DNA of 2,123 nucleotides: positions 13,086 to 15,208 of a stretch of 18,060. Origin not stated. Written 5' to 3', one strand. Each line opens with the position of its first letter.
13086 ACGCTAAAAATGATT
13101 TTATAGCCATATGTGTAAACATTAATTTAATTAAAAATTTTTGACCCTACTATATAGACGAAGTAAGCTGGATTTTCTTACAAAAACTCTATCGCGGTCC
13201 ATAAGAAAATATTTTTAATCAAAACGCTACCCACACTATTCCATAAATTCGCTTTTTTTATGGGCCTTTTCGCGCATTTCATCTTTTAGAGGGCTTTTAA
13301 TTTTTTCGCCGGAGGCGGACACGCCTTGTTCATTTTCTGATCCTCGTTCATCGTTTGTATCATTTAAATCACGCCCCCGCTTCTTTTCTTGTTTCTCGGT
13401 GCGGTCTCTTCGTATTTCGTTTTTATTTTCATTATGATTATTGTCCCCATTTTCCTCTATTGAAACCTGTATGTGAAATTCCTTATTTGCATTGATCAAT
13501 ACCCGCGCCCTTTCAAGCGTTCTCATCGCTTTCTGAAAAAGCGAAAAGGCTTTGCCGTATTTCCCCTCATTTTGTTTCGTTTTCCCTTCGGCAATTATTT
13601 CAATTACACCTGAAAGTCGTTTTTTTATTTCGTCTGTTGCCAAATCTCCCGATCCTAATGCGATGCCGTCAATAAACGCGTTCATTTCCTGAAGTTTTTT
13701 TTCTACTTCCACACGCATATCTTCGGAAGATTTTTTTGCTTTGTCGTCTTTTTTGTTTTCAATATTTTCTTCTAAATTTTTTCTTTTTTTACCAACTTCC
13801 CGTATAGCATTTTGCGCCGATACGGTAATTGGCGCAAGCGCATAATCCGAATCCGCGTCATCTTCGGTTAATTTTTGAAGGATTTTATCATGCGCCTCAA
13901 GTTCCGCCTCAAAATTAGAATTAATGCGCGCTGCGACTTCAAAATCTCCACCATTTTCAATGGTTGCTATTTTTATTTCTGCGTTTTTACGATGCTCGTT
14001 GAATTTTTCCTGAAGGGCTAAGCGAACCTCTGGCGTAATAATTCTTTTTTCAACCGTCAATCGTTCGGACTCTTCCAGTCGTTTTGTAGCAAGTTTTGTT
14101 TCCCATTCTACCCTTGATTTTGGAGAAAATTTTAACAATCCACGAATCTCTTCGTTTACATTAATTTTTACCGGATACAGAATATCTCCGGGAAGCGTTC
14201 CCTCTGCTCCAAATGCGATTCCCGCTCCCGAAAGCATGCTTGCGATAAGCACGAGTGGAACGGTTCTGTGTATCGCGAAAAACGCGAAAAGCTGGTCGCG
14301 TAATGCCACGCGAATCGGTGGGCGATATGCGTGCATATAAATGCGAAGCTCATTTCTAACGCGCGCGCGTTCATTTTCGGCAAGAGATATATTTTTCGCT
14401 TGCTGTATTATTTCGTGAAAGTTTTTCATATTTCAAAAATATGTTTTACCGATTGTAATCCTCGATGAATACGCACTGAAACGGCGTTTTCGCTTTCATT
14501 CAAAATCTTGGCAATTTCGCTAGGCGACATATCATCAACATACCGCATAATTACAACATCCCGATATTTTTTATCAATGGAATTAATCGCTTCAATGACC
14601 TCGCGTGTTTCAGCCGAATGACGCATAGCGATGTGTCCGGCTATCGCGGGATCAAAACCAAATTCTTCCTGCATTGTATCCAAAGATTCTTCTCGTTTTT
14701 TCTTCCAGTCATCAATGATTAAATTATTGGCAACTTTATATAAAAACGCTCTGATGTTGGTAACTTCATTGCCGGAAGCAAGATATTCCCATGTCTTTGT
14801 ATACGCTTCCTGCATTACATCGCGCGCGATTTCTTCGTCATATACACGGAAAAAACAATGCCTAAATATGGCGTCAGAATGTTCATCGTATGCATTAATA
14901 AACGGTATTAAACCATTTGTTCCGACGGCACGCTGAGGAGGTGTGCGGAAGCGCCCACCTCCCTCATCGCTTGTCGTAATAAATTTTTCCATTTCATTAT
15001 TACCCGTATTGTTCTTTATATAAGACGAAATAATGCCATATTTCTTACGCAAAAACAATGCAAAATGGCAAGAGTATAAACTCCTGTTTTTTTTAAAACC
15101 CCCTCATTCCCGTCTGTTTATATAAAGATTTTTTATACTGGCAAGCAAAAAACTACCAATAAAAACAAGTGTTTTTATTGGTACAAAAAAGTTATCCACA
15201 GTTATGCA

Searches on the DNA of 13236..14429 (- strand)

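Call 63: search_rna_families(source=L001, start=1, end=800, threshold=evalue, max_evalue=0.1)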
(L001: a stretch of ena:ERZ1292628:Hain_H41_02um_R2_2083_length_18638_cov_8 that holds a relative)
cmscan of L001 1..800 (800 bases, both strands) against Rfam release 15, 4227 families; matches with E-value up to 0.1: 2.
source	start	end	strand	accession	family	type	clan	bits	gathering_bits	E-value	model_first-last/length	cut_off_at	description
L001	102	173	-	RF00005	tRNA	Gene; tRNA;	CL00001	70.9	29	2.2e-15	1-71/71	no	tRNA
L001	61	167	-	RF02435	SpF41_sRNA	Gene; sRNA;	-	26.1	52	0.099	1-105/105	no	Streptococcus sRNA SpF41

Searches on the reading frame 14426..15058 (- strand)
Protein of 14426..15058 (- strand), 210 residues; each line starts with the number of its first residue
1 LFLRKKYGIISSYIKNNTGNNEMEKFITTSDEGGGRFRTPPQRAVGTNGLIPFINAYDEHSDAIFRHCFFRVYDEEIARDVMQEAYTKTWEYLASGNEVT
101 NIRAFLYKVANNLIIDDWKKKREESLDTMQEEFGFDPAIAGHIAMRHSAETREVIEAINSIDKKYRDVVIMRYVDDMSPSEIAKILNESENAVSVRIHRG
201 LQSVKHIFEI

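Call 12: search_protein_families(library=pfam, proteins=[window:14426-15058:-], max_evalue=0.01)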
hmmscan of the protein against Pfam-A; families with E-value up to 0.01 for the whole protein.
window:14426-15058:- (210 aa): 4 families
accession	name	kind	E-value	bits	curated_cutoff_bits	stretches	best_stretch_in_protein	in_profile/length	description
PF08281.18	Sigma70_r4_2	-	2.9e-14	52.9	25.7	1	152-202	2-52/54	Sigma-70, region 4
PF04545.22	Sigma70_r4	-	3.6e-09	36.4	24.1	1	157-206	1-50/50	Sigma-70, region 4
PF04542.20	Sigma70_r2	-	2.9e-08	33.8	24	1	57-122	2-69/71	Sigma-70 region 2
PF24109.1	DUF7384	-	0.0091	16.5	27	0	76-141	22-88/153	Family of unknown function (DUF7384)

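Call 24: find_homologous_proteins(query=window:14426-15058:-, max_evalue=0.00001)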
Query window:14426-15058:- (210 aa): 832 proteins with E <= 0.00001 among 931 candidates; the best 120 are listed.
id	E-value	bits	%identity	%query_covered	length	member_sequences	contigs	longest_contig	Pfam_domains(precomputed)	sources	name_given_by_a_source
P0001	1.6e-120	418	100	90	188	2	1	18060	PF04545.23,PF04542.21,PF08281.19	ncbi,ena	ncbi:MAG: RNA polymerase sigma factor [Patescibacteria group bacterium]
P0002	8.7e-83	295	88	75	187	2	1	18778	PF04545.23,PF04542.21,PF08281.19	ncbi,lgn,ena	ncbi:MAG: sigma-70 family RNA polymerase sigma factor [Patescibacteria group bacterium]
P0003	2.0e-67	245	72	75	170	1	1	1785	PF04545.23,PF04542.21,PF08281.19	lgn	-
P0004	1.1e-55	206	61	74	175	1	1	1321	PF04545.23,PF04542.21,PF08281.19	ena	-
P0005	2.4e-55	205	58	75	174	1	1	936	PF04545.23,PF04542.21,PF08281.19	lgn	-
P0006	4.4e-53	198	56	75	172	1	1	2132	PF04545.23,PF04542.21,PF08281.19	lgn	-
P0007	6.2e-53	198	56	78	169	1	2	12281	PF04545.23,PF04542.21,PF08281.19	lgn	-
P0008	9.3e-53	197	59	75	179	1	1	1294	PF04545.23,PF04542.21,PF08281.19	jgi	jgi:RNA polymerase sigma-70 factor (ECF subfamily)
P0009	9.5e-53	197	55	75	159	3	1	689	PF04545.23,PF04542.21,PF08281.19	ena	-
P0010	1.3e-52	196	57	75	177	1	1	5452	PF04545.23,PF04542.21,PF08281.19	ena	-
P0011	2.5e-52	196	54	75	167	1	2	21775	PF04545.23,PF04542.21,PF08281.19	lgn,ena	-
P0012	2.6e-52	195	56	75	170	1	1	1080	PF04545.23,PF04542.21,PF08281.19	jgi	jgi:RNA polymerase sigma-70 factor, ECF subfamily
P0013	6.6e-52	194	55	75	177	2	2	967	PF04545.23,PF04542.21,PF08281.19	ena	-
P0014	6.8e-52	194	57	75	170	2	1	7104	PF04545.23,PF04542.21,PF08281.19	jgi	-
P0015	7.7e-52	194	55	75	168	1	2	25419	PF04545.23,PF04542.21,PF08281.19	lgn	-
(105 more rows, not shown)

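Call 26: find_encoding_contigs(protein=P0002, flank=10000, max_places=6)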
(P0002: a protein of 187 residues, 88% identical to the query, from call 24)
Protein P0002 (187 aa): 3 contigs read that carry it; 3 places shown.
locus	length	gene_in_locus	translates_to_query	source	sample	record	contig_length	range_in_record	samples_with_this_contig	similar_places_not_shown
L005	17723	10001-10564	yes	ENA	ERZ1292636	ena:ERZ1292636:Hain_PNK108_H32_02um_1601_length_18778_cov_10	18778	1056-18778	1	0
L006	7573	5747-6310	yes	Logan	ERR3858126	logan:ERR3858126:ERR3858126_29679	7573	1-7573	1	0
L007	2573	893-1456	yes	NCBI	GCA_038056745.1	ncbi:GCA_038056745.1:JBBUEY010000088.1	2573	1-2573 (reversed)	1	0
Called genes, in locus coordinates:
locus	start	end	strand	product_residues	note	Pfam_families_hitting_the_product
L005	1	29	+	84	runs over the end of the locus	PF00239:Resolvase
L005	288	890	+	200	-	-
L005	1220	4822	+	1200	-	PF13620:CarboxypepD_reg (faint), PF19403:SpaA_2 (faint), PF17802:SpaA (faint), PF24514:SpaA_4, PF22904:NOMO1-like_2nd (faint), PF24514:SpaA_4 (weak), PF00775:Dioxygenase_C (faint), PF17210:SdrD_B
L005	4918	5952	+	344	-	PF00188:CAP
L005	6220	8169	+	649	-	PF01145:Band_7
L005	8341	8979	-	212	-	PF01135:PCMT, PF13847:Methyltransf_31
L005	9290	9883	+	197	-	PF09997:DUF2238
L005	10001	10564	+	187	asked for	PF04542:Sigma70_r2, PF08281:Sigma70_r4_2, PF04545:Sigma70_r4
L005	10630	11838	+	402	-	PF18915:DUF5667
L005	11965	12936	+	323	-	PF18914:DUF5666 (faint)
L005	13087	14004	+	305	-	PF13529:Peptidase_C39_2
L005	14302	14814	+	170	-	-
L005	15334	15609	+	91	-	-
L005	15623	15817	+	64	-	-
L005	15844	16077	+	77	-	PF09851:SHOCT (weak)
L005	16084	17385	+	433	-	PF00437:T2SSE, PF25199:nSTAND_NTPase5 (faint)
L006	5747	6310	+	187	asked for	PF04542:Sigma70_r2, PF08281:Sigma70_r4_2, PF04545:Sigma70_r4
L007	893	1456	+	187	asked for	PF04542:Sigma70_r2, PF08281:Sigma70_r4_2, PF04545:Sigma70_r4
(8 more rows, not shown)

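Call 69: find_encoding_contigs(protein=P0003, flank=3000, max_places=3)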
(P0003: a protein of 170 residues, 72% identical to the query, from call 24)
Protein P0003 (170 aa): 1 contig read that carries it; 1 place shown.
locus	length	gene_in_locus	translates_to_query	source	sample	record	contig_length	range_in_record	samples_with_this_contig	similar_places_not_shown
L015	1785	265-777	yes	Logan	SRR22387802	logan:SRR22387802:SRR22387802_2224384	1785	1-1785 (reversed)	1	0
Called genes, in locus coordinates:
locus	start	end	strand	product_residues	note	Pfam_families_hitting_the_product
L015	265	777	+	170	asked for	PF04542:Sigma70_r2, PF08281:Sigma70_r4_2, PF04545:Sigma70_r4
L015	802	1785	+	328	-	?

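Call 74: search_protein_families(library=pfam, proteins=[L005:8341-8979:-], max_evalue=0.01)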
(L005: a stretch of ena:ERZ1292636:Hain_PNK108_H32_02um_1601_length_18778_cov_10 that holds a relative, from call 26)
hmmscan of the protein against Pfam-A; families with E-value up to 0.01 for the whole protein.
L005:8341-8979:- (212 aa): 6 families
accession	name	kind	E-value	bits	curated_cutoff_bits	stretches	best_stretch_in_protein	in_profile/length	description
PF01135.25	PCMT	-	2.1e-57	194.8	20.3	1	2-205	2-209/210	Protein-L-isoaspartate(D-aspartate) O-methyltransferase (PCMT)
PF13847.12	Methyltransf_31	-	1.4e-07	31.7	27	1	72-156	2-88/145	Methyltransferase domain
PF01189.24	Methyltr_RsmB-F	-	5.8e-05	23.3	27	1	68-150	3-87/199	16S rRNA methyltransferase RsmB/F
PF01269.23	Fibrillarin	-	7.8e-05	22.4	27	1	69-109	67-107/227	Fibrillarin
PF13649.12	Methyltransf_25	-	8.8e-05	23.6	27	1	77-156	1-78/97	Methyltransferase domain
PF01209.24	Ubie_methyltran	-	0.0018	18.1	20.1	1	58-149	33-123/233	ubiE/COQ5 methyltransferase family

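Call 76: search_protein_families(library=ncbifam, proteins=[window:14426-14992:-], max_evalue=0.01)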
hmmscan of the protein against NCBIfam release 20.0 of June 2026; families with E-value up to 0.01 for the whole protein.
window:14426-14992:- (188 aa): 89 families (the best 25 are shown)
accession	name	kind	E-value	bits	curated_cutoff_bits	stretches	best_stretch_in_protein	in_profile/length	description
NF058625.1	sigma_PG0214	equivalog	1.7e-23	83.2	130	1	31-185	6-160/170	GFO_1088 family ECF-type sigma factor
TIGR02950.1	SigM_subfam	subfamily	8e-22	77.8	147.95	1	35-185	6-157/159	RNA polymerase sigma factor, SigM family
NF007223.0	PRK09641.1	equivalog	3.1e-21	76.1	209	1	33-185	22-183/187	RNA polymerase sigma factor SigW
TIGR02937.1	sigma70-ECF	superfamily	1.3e-20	73.7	42.9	1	35-183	7-162/165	sigma-70 family RNA polymerase sigma factor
TIGR02985.1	Sig70_bacteroi1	subfamily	2.6e-19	70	126.4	1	31-184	3-160/162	RNA polymerase sigma-70 factor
TIGR02952.1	Sig70_famx2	equivalog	2.9e-19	69.6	206.45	1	32-184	14-168/170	ECF subfamily RNA polymerase sigma factor, BldN family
TIGR02983.1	SigE-fam_strep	subfamily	5.7e-19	68.6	141.55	1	33-183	10-155/162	SigE family RNA polymerase sigma factor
NF053879.1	RNAPolSigSigVBac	equivalog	1.4e-18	67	190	1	31-184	6-153/160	RNA polymerase sigma factor SigV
NF006930.0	PRK09415.1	subfamily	1.5e-18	67.3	198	1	35-186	22-175/179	RNA polymerase factor sigma C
NF007227.0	PRK09645.1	subfamily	4.4e-18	65.8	202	1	34-186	18-170/177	sigma-70 family RNA polymerase sigma factor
TIGR02948.1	SigW_bacill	equivalog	3.5e-17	63.1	243.1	1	33-183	22-181/187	RNA polymerase sigma factor SigW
NF004113.0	PRK05602.1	equivalog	5e-17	62.2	208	1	50-184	66-199/211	RNA polymerase sigma factor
TIGR02954.1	Sig70_famx3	hypoth_equivalog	8.7e-17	61.4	188.5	1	31-187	18-168/170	RNA polymerase sigma-70 factor, TIGR02954 family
NF009166.1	PRK12513.1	equivalog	2.7e-16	59.9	206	1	33-183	26-183/193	RNA polymerase sigma factor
NF009195.0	PRK12543.1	subfamily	8.5e-16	58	197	1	32-184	23-176/192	RNA polymerase sigma factor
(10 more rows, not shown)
